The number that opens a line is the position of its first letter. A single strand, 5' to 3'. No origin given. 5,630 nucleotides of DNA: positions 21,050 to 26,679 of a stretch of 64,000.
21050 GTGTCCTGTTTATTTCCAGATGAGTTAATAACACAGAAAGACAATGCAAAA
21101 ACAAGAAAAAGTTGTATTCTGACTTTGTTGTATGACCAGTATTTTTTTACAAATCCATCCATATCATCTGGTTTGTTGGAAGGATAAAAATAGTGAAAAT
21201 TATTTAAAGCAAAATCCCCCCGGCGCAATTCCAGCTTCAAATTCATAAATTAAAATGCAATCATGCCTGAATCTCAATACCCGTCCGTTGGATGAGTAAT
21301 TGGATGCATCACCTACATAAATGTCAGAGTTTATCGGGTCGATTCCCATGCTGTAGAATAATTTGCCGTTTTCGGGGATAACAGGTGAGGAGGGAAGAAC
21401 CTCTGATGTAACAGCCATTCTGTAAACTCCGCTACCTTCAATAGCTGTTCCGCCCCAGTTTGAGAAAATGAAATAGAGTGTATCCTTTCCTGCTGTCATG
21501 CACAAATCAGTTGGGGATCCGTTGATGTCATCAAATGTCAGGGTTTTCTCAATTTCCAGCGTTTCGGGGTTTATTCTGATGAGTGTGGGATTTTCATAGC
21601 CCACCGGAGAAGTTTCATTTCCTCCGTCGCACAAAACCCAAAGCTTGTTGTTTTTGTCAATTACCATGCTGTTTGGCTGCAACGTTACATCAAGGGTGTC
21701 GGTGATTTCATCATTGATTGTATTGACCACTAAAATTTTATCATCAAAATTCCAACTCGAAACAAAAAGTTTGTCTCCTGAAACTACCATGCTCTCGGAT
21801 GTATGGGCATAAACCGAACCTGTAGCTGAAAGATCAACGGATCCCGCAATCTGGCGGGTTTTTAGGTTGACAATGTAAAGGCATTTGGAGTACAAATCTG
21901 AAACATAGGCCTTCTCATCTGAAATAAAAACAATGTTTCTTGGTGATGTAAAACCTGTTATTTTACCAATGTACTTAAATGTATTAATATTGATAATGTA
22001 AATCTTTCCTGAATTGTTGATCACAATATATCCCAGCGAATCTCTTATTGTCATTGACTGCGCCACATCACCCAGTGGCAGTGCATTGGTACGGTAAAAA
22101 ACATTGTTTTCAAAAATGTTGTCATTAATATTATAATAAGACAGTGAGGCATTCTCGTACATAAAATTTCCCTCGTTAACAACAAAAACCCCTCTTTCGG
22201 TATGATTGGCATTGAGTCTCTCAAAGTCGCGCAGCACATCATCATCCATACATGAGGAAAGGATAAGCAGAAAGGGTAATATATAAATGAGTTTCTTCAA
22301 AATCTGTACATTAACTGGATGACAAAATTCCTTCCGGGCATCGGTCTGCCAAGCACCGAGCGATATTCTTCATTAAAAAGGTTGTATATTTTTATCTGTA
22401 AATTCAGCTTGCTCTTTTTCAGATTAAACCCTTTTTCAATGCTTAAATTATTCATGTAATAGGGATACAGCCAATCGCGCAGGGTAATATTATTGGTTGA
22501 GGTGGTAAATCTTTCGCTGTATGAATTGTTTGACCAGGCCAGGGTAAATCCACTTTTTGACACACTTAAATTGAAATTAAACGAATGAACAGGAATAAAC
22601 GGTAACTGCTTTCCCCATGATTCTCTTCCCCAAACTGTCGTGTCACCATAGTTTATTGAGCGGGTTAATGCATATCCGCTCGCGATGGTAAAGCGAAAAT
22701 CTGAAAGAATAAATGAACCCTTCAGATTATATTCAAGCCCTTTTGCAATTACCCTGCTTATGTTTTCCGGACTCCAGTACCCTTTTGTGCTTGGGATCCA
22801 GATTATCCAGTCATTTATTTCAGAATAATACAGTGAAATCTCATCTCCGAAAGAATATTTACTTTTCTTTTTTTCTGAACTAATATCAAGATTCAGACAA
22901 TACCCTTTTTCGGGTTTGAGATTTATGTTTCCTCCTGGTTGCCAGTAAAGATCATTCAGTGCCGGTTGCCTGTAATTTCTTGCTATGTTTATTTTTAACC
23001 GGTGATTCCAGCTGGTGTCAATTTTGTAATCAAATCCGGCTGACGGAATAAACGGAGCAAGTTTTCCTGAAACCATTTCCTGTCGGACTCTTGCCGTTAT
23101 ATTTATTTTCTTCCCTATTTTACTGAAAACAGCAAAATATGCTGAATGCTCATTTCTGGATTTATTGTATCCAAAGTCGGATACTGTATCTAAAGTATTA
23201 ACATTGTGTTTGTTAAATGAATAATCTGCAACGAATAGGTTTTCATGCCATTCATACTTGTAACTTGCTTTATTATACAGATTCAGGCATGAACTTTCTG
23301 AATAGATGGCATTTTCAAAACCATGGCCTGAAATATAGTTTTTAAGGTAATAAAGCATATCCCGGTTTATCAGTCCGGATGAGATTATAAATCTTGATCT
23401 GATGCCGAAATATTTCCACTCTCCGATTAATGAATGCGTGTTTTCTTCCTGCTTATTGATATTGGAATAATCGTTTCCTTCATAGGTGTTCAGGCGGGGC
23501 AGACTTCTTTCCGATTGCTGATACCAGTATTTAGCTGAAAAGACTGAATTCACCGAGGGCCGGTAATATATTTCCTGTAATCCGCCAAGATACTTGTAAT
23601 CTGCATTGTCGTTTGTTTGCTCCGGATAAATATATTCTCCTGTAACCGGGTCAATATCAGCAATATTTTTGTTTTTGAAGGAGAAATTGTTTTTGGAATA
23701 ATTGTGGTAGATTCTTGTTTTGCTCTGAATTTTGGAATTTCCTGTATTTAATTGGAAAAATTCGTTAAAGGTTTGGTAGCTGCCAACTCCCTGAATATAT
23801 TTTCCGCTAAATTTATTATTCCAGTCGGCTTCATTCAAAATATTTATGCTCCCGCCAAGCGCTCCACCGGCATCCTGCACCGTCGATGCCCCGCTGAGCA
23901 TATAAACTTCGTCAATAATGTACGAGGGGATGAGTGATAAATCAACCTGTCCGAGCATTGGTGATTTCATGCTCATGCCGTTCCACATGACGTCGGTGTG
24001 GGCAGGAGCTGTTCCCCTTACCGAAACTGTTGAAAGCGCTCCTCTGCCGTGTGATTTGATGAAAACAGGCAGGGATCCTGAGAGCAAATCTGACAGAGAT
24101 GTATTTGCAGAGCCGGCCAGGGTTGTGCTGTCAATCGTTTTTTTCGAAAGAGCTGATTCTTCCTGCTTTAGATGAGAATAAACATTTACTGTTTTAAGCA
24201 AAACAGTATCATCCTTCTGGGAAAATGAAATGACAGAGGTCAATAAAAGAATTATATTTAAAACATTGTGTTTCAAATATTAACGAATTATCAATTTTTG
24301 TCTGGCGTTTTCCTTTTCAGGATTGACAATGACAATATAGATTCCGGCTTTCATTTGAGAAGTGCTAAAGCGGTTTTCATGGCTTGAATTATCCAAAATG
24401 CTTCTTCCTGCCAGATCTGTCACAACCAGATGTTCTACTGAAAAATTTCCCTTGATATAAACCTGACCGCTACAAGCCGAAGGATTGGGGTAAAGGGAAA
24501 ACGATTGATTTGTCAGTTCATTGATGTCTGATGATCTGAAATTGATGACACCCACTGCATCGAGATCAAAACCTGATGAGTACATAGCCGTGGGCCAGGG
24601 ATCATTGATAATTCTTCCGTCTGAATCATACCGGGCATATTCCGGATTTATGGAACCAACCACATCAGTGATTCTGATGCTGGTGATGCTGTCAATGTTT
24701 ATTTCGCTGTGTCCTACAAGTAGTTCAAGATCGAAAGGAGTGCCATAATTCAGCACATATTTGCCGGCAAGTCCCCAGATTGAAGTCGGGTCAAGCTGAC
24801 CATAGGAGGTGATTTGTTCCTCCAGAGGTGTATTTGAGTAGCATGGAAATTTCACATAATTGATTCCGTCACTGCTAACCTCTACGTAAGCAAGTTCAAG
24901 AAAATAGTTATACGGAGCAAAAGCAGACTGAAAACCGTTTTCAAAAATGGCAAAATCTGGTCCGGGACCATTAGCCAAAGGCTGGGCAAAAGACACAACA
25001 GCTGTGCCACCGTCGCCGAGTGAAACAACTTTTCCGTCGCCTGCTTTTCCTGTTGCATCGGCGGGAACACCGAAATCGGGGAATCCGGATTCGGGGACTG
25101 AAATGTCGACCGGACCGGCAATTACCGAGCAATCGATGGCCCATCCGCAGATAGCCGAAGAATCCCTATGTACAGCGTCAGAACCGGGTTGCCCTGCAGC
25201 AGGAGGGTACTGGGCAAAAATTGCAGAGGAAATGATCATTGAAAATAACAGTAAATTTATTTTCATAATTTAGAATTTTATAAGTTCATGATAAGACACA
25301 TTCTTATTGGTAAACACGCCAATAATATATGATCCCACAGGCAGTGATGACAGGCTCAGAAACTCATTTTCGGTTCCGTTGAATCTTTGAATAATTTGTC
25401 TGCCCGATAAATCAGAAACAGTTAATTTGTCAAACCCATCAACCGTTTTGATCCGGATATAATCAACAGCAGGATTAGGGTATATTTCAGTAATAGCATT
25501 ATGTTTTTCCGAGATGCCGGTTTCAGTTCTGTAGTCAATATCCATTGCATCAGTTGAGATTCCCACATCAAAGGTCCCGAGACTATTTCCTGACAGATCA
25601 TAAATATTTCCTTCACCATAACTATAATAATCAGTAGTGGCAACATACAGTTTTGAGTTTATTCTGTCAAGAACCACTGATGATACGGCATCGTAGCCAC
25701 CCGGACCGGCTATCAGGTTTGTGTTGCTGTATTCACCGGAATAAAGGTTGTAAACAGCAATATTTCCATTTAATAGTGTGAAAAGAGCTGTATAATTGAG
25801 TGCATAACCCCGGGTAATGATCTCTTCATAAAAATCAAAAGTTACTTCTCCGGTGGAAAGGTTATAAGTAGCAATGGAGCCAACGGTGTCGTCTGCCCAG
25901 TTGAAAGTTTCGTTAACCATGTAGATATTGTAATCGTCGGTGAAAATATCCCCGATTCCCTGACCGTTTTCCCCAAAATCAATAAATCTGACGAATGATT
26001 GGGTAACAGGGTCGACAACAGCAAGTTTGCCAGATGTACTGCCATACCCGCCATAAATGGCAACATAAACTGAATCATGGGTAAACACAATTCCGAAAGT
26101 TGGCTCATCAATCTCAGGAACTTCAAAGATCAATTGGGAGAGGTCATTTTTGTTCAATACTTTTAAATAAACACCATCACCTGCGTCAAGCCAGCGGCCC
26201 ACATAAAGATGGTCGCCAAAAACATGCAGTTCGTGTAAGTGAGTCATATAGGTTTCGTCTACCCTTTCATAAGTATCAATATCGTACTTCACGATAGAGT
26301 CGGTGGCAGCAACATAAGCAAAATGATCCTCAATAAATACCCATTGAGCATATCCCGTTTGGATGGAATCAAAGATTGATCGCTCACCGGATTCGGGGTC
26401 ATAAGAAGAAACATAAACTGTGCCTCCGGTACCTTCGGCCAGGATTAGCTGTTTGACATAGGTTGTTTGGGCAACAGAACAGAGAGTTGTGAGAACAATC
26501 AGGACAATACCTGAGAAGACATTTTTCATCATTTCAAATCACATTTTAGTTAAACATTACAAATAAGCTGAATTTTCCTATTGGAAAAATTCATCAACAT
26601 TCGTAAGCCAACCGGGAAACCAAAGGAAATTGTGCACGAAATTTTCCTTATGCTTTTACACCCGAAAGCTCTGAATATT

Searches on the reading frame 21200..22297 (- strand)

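Call 38: search_protein_families(library=pfam, proteins=[window:21200-22297:-], max_evalue=0.0001)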
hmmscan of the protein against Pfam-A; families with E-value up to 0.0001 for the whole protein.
window:21200-22297:- (365 aa): 1 family
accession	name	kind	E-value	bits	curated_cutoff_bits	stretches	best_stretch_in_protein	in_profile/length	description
PF16819.11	DUF5074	-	2e-32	113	27.2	1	36-329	2-309/353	Domain of unknown function (DUF5074)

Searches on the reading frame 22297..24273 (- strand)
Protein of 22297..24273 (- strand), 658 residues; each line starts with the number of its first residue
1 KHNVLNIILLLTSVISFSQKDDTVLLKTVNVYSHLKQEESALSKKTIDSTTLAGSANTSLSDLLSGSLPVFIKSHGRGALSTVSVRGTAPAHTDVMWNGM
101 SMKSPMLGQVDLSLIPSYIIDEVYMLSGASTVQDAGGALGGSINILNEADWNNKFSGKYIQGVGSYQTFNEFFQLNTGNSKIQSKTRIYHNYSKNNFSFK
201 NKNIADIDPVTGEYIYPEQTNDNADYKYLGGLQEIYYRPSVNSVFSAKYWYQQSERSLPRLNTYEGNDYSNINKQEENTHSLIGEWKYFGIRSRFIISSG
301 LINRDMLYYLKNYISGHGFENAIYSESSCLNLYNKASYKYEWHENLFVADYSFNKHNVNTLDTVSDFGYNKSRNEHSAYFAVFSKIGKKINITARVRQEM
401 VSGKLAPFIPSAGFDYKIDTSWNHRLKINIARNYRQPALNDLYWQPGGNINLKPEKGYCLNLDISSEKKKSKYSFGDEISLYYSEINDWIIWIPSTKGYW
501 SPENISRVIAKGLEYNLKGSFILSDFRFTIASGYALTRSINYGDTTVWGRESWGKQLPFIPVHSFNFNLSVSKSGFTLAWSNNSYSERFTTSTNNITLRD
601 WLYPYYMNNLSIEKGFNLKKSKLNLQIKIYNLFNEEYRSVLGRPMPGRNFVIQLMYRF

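Call 38: search_protein_families(library=pfam, proteins=[window:22297-24273:-], max_evalue=0.0001)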
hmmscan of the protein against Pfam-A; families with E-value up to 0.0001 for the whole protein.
window:22297-24273:- (658 aa): 1 family
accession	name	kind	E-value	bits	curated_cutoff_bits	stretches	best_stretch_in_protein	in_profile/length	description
PF07715.20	Plug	-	2.3e-13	51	23.9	1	37-141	2-106/107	TonB-dependent Receptor Plug Domain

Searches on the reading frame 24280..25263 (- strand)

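Call 38: search_protein_families(library=pfam, proteins=[window:24280-25263:-], max_evalue=0.0001)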
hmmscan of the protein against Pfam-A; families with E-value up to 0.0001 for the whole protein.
window:24280-25263:- (327 aa): 1 family
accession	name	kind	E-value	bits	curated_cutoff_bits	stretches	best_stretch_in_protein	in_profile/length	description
PF18962.6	Por_Secre_tail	-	1.9e-09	38.1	27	1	257-326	1-75/75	Secretion system C-terminal sorting domain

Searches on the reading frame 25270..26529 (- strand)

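Call 38: search_protein_families(library=pfam, proteins=[window:25270-26529:-], max_evalue=0.0001)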
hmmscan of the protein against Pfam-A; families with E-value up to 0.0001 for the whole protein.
window:25270-26529:- (419 aa): 1 family
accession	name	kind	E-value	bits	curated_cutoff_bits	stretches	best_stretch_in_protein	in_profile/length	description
PF18962.6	Por_Secre_tail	-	2.4e-08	34.6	27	1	349-414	1-71/75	Secretion system C-terminal sorting domain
